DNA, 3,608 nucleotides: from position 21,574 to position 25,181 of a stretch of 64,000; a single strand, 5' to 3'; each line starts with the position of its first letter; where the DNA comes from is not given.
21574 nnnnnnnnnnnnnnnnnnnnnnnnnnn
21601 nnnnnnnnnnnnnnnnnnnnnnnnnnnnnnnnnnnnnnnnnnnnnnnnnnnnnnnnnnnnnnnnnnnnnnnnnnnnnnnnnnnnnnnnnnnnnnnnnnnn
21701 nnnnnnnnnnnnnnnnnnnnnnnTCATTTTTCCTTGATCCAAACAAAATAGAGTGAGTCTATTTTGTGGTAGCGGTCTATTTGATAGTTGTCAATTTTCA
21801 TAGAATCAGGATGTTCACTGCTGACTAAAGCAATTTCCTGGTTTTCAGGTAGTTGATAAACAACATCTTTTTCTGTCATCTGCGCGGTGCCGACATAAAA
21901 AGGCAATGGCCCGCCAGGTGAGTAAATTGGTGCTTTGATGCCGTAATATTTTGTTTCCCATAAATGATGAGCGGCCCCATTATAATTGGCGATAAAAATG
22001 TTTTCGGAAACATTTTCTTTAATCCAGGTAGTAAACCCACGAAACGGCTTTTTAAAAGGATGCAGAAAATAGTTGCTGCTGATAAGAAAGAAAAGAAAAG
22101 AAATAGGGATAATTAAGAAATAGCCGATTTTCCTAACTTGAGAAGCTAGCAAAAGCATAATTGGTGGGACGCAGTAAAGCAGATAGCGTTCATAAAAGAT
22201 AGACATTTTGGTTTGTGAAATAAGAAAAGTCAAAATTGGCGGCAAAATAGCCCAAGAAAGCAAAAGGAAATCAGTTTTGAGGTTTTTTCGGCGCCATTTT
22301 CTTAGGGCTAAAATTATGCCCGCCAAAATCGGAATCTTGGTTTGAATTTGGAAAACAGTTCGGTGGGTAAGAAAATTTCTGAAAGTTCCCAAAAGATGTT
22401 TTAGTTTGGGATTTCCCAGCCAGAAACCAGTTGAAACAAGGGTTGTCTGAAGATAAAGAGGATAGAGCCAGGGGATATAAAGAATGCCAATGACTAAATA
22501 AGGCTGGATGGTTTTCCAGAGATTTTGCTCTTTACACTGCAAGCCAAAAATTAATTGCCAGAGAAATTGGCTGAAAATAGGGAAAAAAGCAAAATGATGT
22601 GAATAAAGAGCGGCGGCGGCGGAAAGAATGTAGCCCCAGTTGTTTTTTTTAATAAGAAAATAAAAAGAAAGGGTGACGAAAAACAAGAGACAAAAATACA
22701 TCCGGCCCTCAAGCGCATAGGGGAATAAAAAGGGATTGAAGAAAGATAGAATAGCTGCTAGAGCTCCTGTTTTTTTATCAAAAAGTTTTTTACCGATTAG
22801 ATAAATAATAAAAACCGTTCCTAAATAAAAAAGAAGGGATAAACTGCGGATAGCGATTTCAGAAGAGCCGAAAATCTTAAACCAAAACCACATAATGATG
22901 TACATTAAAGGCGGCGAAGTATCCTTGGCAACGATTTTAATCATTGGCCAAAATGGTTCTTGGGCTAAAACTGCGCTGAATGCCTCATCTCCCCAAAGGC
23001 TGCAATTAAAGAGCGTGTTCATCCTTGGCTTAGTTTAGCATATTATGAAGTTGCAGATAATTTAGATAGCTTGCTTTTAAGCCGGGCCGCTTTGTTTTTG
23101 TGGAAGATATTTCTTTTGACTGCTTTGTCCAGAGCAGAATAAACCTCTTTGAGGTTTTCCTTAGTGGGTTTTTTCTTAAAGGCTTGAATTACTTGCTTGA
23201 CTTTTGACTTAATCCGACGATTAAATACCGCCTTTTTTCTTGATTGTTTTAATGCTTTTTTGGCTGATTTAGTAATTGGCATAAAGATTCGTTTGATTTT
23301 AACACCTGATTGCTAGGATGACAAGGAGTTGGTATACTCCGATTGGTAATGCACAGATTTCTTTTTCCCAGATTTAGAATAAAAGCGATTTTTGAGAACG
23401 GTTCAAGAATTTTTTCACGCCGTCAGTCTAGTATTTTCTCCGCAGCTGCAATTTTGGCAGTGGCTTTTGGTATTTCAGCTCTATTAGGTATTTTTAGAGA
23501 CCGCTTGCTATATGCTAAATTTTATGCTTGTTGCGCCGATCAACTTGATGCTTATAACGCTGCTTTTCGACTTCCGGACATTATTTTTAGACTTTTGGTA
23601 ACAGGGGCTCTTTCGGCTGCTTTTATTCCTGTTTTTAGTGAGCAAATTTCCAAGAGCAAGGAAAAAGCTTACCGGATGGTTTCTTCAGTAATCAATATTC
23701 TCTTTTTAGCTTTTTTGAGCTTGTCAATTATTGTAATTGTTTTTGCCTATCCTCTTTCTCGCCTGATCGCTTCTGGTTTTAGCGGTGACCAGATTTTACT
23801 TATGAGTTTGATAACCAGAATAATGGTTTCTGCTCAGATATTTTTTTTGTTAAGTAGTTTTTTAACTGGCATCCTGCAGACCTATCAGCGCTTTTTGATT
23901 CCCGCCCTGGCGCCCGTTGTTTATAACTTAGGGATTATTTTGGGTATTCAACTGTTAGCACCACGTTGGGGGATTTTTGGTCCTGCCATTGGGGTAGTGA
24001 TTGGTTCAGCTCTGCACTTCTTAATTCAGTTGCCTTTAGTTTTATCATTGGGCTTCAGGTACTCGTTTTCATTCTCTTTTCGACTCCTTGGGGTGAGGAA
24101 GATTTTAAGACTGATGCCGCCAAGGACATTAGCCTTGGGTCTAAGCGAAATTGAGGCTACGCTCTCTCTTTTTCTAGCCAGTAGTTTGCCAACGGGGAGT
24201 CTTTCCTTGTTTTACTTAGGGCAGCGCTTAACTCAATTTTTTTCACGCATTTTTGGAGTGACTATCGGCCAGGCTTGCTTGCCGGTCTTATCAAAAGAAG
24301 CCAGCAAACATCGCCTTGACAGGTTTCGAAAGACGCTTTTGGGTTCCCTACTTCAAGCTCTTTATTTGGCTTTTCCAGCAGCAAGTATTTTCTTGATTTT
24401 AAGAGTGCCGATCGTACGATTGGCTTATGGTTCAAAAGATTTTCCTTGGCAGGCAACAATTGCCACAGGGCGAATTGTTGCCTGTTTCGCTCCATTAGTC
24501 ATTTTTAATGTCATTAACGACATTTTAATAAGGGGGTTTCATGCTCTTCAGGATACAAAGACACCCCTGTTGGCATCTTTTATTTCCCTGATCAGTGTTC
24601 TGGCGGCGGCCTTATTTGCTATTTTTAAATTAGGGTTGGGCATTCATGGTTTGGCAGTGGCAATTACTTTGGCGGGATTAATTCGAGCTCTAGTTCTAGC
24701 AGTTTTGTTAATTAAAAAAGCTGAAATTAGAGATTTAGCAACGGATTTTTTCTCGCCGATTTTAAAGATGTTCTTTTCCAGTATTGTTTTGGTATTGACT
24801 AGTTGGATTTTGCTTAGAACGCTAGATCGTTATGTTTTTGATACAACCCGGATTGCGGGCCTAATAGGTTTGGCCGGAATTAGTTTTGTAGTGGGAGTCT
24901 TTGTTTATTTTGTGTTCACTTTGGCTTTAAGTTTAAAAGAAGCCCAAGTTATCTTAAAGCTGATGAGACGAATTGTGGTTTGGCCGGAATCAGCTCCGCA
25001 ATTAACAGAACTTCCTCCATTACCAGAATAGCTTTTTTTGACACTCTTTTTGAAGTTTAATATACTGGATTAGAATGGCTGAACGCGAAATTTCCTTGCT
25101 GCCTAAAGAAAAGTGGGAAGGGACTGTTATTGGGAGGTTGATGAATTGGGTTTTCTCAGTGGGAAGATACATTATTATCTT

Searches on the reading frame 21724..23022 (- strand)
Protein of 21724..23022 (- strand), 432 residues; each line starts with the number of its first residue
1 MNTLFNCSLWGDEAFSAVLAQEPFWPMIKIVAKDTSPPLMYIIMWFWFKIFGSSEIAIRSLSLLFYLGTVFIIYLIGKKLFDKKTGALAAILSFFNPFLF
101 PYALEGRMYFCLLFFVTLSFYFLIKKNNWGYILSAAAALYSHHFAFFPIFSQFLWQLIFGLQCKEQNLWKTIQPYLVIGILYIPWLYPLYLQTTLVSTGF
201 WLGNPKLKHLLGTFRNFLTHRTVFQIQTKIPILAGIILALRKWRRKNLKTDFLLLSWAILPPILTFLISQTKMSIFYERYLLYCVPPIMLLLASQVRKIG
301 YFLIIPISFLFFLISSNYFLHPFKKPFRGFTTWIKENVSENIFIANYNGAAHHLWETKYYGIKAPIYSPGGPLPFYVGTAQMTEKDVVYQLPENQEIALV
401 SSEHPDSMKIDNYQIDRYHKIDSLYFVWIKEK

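Call 4: search_protein_families(library=pfam, proteins=[window:21724-23022:-], max_evalue=0.01)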
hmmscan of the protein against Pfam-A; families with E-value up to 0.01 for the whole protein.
window:21724-23022:- (432 aa): 1 family
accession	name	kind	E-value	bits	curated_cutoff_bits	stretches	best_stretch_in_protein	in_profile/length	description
PF13231.12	PMT_2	-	2.9e-12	47.5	26.1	1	36-186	2-158/160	Dolichyl-phosphate-mannose-protein mannosyltransferase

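Call 5: search_protein_families(library=ncbifam, proteins=[window:21724-23022:-], max_evalue=0.01)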
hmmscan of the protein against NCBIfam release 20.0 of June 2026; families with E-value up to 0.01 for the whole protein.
window:21724-23022:- (432 aa): 2 families
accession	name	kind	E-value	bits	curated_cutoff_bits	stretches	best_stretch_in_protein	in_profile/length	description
NF052499.1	MnslTaseMT1671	equivalog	9.1e-09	34.3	900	1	8-299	48-350/523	mannosyltransferase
TIGR04154.1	archaeo_STT3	subfamily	0.0075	14.6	450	1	67-97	107-137/831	oligosaccharyl transferase, archaeosortase A system-associated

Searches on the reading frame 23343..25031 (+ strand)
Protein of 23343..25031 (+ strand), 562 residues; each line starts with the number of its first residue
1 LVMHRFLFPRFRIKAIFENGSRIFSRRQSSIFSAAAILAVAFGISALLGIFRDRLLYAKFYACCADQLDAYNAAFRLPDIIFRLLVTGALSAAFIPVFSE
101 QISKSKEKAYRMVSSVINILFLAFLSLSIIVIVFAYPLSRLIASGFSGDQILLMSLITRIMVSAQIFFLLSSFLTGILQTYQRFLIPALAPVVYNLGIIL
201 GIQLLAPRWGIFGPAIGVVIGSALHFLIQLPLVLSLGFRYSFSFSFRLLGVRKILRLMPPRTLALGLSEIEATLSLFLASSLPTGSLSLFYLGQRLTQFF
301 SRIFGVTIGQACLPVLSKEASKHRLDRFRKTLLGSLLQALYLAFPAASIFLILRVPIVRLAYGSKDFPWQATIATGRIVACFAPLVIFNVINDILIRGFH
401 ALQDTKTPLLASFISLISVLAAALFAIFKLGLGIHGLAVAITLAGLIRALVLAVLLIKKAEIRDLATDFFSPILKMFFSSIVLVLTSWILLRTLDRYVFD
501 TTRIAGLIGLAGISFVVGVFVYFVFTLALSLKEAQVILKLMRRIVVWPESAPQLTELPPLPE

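Call 4: search_protein_families(library=pfam, proteins=[window:23343-25031:+], max_evalue=0.01)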
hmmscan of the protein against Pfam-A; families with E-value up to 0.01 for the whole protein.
window:23343-25031:+ (562 aa): 2 families
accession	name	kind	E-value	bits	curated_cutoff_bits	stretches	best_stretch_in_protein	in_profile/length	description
PF03023.19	MurJ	-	4.9e-76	256.6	27.4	1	68-487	11-426/451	Lipid II flippase MurJ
PF01554.23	MatE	-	1.2e-09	38.5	24.9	2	274-417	15-153/161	MatE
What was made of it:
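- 23343..25031 (+): MurJ/MOP-superfamily flippase at the head of the syntenic block. It may flip the lipid-linked donor, but it may simply be the lipid II flippase. MurJ 4.9e-76 and MatE 1.2e-9 (call 4).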
